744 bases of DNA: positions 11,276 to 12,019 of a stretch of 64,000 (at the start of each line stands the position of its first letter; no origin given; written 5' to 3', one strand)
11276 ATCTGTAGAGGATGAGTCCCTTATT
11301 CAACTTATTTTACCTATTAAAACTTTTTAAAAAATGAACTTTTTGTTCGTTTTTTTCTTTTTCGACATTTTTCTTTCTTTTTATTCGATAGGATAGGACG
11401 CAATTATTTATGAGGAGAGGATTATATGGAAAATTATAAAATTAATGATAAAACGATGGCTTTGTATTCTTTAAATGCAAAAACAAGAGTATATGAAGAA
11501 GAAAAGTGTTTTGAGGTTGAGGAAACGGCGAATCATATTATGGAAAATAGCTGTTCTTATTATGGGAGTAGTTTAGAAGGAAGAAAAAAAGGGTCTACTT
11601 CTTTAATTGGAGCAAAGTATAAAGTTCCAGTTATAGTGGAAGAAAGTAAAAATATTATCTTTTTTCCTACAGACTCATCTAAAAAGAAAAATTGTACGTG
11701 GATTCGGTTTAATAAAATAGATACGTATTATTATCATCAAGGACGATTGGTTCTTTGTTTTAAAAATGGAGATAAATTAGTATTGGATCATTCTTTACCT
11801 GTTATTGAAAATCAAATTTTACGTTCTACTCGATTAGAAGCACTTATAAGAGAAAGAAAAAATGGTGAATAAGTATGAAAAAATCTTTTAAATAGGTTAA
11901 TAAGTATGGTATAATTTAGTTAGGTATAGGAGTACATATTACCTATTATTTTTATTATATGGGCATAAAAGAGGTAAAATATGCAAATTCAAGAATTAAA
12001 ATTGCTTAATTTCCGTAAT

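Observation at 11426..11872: ComK-family gene in the dnaN-recF slot of the origin operon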

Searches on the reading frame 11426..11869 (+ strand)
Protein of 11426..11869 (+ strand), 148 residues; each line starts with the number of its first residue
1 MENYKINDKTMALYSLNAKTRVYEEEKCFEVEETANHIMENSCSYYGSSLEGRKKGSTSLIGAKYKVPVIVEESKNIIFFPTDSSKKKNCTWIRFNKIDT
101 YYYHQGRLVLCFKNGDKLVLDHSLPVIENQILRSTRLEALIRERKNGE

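Call 3: search_protein_families(library=pfam, proteins=[window:11426-11869:+], max_evalue=10)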
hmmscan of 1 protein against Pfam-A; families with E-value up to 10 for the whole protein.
window:11426-11869:+ (148 aa): 1 family
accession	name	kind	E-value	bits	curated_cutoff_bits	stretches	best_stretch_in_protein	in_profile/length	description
PF06338.17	ComK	-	1.3e-36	126.1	22.3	1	1-144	1-150/152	ComK protein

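Call 4: search_protein_families(library=ncbifam, proteins=[window:11426-11869:+], max_evalue=10)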
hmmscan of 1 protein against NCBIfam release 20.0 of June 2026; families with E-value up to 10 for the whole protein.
window:11426-11869:+ (148 aa): 2 families
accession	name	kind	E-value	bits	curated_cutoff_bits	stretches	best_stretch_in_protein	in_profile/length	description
TIGR02164.1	torA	equivalog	0.096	10.7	1465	1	56-105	195-244/824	trimethylamine-N-oxide reductase TorA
NF011682.0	PRK15102.1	equivalog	0.11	10.5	909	1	56-105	199-247/829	trimethylamine-N-oxide reductase TorA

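Call 5: search_solved_structures(query=window:11426-11869:+, max_evalue=10, show_alignments=2)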
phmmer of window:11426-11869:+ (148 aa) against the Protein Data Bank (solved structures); distinct sequences matched with E-value up to 10: 1.
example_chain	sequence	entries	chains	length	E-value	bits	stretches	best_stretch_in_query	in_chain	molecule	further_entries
7b0d_A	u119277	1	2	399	0.0075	19.4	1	21-69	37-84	Glutamine--scyllo-inositol transaminase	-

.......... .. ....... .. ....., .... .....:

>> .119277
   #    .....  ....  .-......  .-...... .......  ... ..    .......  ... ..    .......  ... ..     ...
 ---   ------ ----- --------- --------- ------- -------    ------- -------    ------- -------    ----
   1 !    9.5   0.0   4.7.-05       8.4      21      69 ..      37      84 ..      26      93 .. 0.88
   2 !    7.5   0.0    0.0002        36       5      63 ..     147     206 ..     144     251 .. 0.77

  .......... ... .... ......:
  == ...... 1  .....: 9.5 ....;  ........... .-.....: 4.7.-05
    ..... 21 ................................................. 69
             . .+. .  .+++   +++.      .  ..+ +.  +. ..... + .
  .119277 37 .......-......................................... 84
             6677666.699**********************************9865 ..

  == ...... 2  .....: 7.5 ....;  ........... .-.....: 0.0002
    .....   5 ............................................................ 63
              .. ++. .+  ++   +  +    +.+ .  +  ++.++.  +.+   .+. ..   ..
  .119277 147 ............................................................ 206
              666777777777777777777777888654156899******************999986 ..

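Call 8: find_related_loci(query=window:11426-11869:+, collection=genome_contigs, flank=6000)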
Query window:11426-11869:+ (148 aa) in genome_contigs; peptide patterns used: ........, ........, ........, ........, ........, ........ (x = any residue, [..] = any of these).
89 stretches matched a pattern; 2 encode a relative of the query (tblastn E <= 1e-3); 2 distinct loci.
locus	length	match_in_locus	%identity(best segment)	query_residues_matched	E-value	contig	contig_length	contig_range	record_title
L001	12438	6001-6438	84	1-146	2e-85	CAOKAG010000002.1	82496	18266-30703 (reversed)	MAG TPA_asm: uncultured Tenericutes bacterium isolate SRR15730524_bin.8_metawrap_v1.3_MAG genome assembly, contig: NODE.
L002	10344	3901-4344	82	1-148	2e-83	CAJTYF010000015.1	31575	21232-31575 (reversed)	MAG TPA_asm: uncultured Bacilli bacterium isolate MGBC121705 genome assembly, contig: MGBC121705.15, whole genome shotgu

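Call 11: find_homologous_proteins(query=window:11426-11869:+, max_evalue=0.001)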
Query window:11426-11869:+ (148 aa): 43 proteins with E <= 0.001 among 55 candidates.
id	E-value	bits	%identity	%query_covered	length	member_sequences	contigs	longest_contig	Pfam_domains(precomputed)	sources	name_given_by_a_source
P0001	5.2e-93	326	99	100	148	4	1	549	PF06338.18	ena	-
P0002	5.6e-80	284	85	100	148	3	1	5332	PF06338.18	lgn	-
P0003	3.4e-76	272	82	100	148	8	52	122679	PF06338.18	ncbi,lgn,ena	-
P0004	4.0e-56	207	66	98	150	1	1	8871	PF06338.18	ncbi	-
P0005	4.8e-55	203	64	98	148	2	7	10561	PF06338.18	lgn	-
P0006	7.8e-55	203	63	98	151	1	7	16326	PF06338.18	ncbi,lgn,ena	-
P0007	1.9e-54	201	63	98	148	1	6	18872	PF06338.18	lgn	-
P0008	2.3e-54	201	65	98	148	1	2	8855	PF06338.18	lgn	-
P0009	3.4e-54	201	63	98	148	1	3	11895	PF06338.18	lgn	-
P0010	4.3e-54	200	63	98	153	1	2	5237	PF06338.18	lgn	-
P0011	4.6e-54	200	63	98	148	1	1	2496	PF06338.18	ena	-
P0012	6.4e-54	200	62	98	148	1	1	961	PF06338.18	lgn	-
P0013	8.7e-54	199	63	98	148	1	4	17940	PF06338.18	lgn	-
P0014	1.2e-53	199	62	98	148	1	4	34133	PF06338.18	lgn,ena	-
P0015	2.0e-53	198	62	98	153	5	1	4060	PF06338.18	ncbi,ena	-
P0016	2.3e-53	198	62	98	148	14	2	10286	PF06338.18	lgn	-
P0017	2.7e-53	198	62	98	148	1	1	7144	PF06338.18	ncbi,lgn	-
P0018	7.1e-53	196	61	97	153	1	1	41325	PF06338.18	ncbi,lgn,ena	-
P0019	1.2e-52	195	61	98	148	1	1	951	PF06338.18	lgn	-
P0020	1.3e-52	195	62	97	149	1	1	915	PF06338.18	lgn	-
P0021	2.0e-52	195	60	100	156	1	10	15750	PF06338.18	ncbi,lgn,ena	-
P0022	3.7e-51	191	57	98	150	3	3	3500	PF06338.18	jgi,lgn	jgi:competence protein ComK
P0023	6.4e-51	190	61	98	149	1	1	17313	PF06338.18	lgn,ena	-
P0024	6.4e-50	187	59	98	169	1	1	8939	PF06338.18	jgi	jgi:competence protein ComK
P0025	1.4e-49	186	57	98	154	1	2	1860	PF06338.18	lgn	-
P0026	2.1e-49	185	58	99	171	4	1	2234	PF06338.18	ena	-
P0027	2.1e-49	185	59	98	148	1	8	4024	PF06338.18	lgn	-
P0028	5.2e-49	184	59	97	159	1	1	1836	PF06338.18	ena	-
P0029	1.6e-48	182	58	97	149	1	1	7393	PF06338.18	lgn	-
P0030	3.2e-48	181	59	97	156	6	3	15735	PF06338.18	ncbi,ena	-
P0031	5.7e-47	177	55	98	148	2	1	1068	PF06338.18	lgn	-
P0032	5.5e-46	174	54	98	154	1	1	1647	PF06338.18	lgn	-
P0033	2.1e-45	172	54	98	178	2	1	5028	PF06338.18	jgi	jgi:competence protein ComK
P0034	7.4e-41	157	54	98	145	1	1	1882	PF06338.18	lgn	-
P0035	3.9e-38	148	52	100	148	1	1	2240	PF06338.18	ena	-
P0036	7.5e-38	148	51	97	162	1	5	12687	PF06338.18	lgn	-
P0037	1.4e-37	147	51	98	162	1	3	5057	PF06338.18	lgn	-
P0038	1.4e-37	147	51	97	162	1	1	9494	PF06338.18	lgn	-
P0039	5.4e-35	138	47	98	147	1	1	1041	PF06338.18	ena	-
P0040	2.4e-32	130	42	98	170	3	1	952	PF06338.18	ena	-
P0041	1.7e-29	120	64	61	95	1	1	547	PF06338.18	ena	-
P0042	2.2e-26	110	49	73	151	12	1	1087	PF06338.18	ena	-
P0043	4.7e-23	100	41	99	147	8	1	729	PF06338.18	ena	-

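Call 12: find_encoding_contigs(protein=P0018, flank=6000, max_places=3)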
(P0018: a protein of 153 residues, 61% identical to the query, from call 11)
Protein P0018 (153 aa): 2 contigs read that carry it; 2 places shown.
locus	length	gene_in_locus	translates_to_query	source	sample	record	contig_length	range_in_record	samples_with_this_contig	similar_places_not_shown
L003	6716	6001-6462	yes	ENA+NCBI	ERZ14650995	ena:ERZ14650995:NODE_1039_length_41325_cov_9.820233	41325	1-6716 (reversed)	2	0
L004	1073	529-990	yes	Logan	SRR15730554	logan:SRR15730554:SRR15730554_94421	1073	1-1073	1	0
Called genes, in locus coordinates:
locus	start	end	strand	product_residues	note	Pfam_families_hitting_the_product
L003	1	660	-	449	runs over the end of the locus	PF10396:TrmE_N, PF00350:Dynamin_N (faint), PF12631:MnmE_helical, PF01926:MMR_HSR1, PF02421:FeoB_N, PF04548:AIG1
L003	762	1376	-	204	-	PF14804:Jag_N, PF13083:KH_KhpA-B, PF07650:KH_2 (weak), PF01424:R3H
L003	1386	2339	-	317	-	PF02096:60KD_IMP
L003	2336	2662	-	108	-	PF00825:Ribonuclease_P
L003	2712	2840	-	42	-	PF00468:Ribosomal_L34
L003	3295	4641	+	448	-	PF11638:DnaA_N, PF01695:IstB_IS21 (weak), PF00308:Bac_DnaA, PF00004:AAA (weak), PF08299:Bac_DnaA_C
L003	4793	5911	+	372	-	PF00712:DNA_pol3_beta, PF02767:DNA_pol3_beta_2, PF02768:DNA_pol3_beta_3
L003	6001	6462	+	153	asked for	PF06338:ComK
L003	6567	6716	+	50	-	?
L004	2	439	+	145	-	?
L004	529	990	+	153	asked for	PF06338:ComK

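Call 13: find_encoding_contigs(protein=P0036, flank=6000, max_places=3)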
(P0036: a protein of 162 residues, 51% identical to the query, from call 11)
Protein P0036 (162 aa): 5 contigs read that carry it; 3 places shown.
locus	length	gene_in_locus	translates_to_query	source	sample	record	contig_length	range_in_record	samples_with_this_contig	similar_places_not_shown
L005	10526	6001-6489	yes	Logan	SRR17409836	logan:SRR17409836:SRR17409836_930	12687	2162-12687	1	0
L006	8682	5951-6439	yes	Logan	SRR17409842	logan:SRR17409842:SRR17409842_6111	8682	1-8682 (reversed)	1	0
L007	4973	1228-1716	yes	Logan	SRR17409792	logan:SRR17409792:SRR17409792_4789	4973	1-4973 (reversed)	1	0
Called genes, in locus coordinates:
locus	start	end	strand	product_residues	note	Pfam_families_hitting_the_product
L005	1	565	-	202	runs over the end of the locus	PF13083:KH_KhpA-B, PF01424:R3H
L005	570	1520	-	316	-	PF02096:60KD_IMP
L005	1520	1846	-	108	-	PF00825:Ribonuclease_P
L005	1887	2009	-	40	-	PF00468:Ribosomal_L34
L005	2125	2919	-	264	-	-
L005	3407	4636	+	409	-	PF01695:IstB_IS21 (weak), PF00308:Bac_DnaA, PF00004:AAA (weak), PF01637:ATPase_2 (faint), PF07728:AAA_5 (faint), PF13173:AAA_14 (weak), PF08299:Bac_DnaA_C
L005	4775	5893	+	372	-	PF00712:DNA_pol3_beta, PF02767:DNA_pol3_beta_2, PF02768:DNA_pol3_beta_3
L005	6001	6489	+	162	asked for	PF06338:ComK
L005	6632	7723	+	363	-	PF02463:SMC_N, PF13175:AAA_15, PF13476:AAA_23 (weak), PF01637:ATPase_2 (faint), PF13304:AAA_21 (faint)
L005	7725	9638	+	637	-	PF02518:HATPase_c, PF00204:DNA_gyraseB, PF01751:Toprim, PF00986:DNA_gyraseB_C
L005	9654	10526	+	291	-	?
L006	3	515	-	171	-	?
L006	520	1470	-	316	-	PF02096:60KD_IMP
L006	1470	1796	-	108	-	PF00825:Ribonuclease_P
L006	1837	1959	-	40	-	PF00468:Ribosomal_L34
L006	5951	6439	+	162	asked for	PF06338:ComK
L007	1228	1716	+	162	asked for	PF06338:ComK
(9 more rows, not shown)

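Call 14: find_encoding_contigs(protein=P0004, flank=6000, max_places=3)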
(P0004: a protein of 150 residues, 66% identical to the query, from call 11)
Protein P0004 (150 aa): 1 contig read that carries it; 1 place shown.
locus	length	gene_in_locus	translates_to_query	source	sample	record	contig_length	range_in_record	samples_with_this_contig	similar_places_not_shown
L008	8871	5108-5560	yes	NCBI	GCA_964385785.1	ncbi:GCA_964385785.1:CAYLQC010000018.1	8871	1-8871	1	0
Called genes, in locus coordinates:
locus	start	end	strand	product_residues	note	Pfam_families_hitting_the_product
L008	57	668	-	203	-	PF14804:Jag_N, PF13083:KH_KhpA-B, PF07650:KH_2 (weak), PF01424:R3H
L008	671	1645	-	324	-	PF02096:60KD_IMP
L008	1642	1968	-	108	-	PF00825:Ribonuclease_P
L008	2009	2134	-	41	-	PF00468:Ribosomal_L34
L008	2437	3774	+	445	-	PF11638:DnaA_N, PF01695:IstB_IS21 (weak), PF00308:Bac_DnaA, PF00004:AAA (weak), PF08299:Bac_DnaA_C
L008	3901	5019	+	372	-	PF00712:DNA_pol3_beta, PF02767:DNA_pol3_beta_2, PF02768:DNA_pol3_beta_3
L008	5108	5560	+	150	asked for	PF06338:ComK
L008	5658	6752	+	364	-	PF02463:SMC_N, PF13175:AAA_15, PF13476:AAA_23, PF13304:AAA_21 (weak)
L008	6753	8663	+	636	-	PF02518:HATPase_c, PF00204:DNA_gyraseB, PF01751:Toprim, PF00986:DNA_gyraseB_C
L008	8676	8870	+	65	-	?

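Call 21: find_related_loci(query=A3, collection=metagenome_contigs, flank=4000)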
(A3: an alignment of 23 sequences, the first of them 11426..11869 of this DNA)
Query A3 (148 aa) in metagenome_contigs; peptide patterns used: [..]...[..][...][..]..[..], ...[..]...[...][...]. (x = any residue, [..] = any of these).
599 stretches matched a pattern (row limit reached: there are more); 491 encode a relative of the query (tblastn E <= 1e-3); the best 80 are kept; 80 distinct loci.
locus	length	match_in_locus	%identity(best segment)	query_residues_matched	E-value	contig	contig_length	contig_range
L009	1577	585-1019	62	1-145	2e-61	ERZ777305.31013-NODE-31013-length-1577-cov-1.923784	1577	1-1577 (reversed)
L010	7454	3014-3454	56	1-146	9e-54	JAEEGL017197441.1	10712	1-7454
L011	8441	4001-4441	56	1-146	9e-54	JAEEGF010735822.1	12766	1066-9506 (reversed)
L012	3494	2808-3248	54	1-146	9e-53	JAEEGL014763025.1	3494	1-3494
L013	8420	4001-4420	57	1-140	2e-51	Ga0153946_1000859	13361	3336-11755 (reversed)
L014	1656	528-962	52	1-145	4e-50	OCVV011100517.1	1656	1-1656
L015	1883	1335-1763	54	3-144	7e-49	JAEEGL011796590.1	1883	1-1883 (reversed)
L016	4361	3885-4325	53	1-146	3e-48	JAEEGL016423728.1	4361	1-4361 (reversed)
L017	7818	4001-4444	51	1-148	5e-46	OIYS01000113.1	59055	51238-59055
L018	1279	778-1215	47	1-146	2e-47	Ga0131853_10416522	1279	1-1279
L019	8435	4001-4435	48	1-145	3e-44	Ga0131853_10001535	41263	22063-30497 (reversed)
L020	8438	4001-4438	49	1-145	2e-43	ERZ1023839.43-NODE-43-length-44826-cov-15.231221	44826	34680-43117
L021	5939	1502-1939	49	1-145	2e-43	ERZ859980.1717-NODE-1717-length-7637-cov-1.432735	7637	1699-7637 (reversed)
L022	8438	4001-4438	47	1-145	7e-42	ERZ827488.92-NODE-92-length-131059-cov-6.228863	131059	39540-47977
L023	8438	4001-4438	47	1-145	7e-42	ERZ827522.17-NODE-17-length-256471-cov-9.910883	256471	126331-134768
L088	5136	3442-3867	45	4-145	5e-37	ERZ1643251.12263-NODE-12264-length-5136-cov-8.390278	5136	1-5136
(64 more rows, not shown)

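Call 40: predict_structure(alignment_id=A3)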
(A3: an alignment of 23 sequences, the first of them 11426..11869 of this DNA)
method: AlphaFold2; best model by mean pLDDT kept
length: 148 residues; sequences in the alignment: 23
mean_pLDDT: 89.6   pTM: 0.85
mean pLDDT of the five models: 89.6, 87.2, 79.3, 69.6, 68.1
residues with pLDDT >= 90: 89; 70-90: 57; 50-70: 1; < 50: 1
segments of 3 or more residues with pLDDT < 50: none
pLDDT, mean of each block of 10 residues (from residue 1): 88 94 96 93 86 91 89 89 83 93 92 93 85 89 80
secondary structure, 60 per line:
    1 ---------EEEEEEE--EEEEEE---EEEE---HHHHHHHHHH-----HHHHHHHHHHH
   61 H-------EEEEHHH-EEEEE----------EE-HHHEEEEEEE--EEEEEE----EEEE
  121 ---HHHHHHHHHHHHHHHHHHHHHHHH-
elements in order: E10-16 E19-24 E28-31 H35-44 H50-61 E69-72 E77-81 E98-104 E107-112 E117-120 H124-147

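Call 44: fold_search(model_id=the predicted structure, library=pdb)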
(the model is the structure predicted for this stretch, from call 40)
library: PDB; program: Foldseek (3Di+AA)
matches with E <= 10: 1097; with E <= 0.001: 0
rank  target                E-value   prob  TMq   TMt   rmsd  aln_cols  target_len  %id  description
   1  3d6w_A                1.0e-03  1.00  0.40  0.51   5.7       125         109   15  LytTr DNA-binding domain of putative methyl-accepting/DNA response regulator from Bacillus cereus. (released 2008-07-15)
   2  3d6w_B                1.6e-03  1.00  0.39  0.51   6.0       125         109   14  LytTr DNA-binding domain of putative methyl-accepting/DNA response regulator from Bacillus cereus. (released 2008-07-15)
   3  4xqj_A                2.9e-02  0.98  0.36  0.51   5.8       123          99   11  Crystal structure of AgrA LytTR domain in complex with promoters (released 2016-04-06)
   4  4xqn_A                3.3e-02  0.98  0.38  0.54   5.4       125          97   12  Crystal structure of AgrA LytTR domain in complex with promoters (released 2016-04-06)
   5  4cbv_E                5.1e-02  0.94  0.42  0.28   5.4       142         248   11  X-ray structure of full-length ComE from Streptococcus pneumoniae. (released 2014-02-12)
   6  4cbv_D                7.3e-02  0.95  0.44  0.29   4.6       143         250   12  X-ray structure of full-length ComE from Streptococcus pneumoniae. (released 2014-02-12)
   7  4cbv_A                7.8e-02  0.95  0.41  0.27   4.4       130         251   10  X-ray structure of full-length ComE from Streptococcus pneumoniae. (released 2014-02-12)
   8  3to1_A                8.8e-02  0.16  0.21  0.17  11.9       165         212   11  Two surfaces on Rtt106 mediate histone binding and chaperone activity (released 2011-12-21)
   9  2d11_A                9.3e-02  0.63  0.26  0.16   4.9        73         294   11  Crystal structure of the Radixin FERM domain complexed with the NHERF-2 C-terminal tail peptide (released 2006-07-18)
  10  3tvv_B                9.3e-02  0.18  0.26  0.19  12.0       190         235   12  Structure of the tandem PH domains of Rtt106 (residues 68-315) (released 2012-02-01)
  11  7edr_A                1.1e-01  0.57  0.29  0.17   9.4       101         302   11  The crystal structure of the FERM and C-terminal domain complex of Drosophila Merlin (released 2021-04-14)
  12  4cbv_F                1.3e-01  0.85  0.44  0.29   5.5       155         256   10  X-ray structure of full-length ComE from Streptococcus pneumoniae. (released 2014-02-12)
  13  1f9q_D                1.5e-01  0.89  0.22  0.45   3.8        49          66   22  CRYSTAL STRUCTURE OF PLATELET FACTOR 4 (released 2003-08-26)
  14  4rma_A                1.5e-01  0.47  0.25  0.15   6.1        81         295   11  Crystal structure of the FERM domain of human ezrin (released 2015-12-09)
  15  2nyz_E                1.6e-01  0.90  0.23  0.47   5.2        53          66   21  Viral Chemokine Binding Protein M3 From Murine Gammaherpesvirus68 In Complex With The C- Chemokine XCL1 (released 2007-12-25)
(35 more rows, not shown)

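Call 45: list_cluster_members(proteins=[P0003, P0004, P0006, P0015, P0017, P0018, P0021, P0030])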
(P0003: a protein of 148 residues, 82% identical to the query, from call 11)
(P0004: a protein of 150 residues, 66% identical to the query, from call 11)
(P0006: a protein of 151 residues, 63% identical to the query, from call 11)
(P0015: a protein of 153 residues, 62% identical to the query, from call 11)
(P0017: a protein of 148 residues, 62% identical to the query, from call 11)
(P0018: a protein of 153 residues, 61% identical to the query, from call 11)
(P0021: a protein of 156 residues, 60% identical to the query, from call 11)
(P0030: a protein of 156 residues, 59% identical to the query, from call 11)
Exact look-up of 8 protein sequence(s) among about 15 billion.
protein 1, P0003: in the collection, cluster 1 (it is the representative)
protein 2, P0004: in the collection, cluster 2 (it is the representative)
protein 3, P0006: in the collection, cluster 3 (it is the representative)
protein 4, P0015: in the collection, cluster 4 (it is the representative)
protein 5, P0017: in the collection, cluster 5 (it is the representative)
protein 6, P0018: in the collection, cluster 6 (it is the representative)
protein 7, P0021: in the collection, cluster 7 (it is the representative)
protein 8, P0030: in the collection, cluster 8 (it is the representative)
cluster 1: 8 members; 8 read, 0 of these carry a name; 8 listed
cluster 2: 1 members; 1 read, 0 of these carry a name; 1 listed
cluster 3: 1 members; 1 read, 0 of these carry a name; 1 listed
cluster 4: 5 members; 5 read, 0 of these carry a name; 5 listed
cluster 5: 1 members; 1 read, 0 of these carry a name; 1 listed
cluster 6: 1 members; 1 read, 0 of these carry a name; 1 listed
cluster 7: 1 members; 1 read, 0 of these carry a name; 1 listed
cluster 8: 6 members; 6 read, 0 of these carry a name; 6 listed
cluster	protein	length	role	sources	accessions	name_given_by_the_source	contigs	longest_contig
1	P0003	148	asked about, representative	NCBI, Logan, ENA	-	-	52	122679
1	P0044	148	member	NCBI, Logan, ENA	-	-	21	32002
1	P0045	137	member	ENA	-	-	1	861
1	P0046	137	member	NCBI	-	-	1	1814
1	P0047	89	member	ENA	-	-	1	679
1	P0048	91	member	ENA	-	-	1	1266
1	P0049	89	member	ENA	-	-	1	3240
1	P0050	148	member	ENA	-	-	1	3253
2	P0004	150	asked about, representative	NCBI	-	-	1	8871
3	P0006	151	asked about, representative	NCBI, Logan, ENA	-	-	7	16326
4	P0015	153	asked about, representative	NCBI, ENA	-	-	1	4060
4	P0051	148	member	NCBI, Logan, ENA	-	-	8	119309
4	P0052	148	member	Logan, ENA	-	-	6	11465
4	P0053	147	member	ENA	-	-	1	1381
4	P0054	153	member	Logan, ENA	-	-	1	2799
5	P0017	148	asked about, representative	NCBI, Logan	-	-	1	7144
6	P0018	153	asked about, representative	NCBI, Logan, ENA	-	-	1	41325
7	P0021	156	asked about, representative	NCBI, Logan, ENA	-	-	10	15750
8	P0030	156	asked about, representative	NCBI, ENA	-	-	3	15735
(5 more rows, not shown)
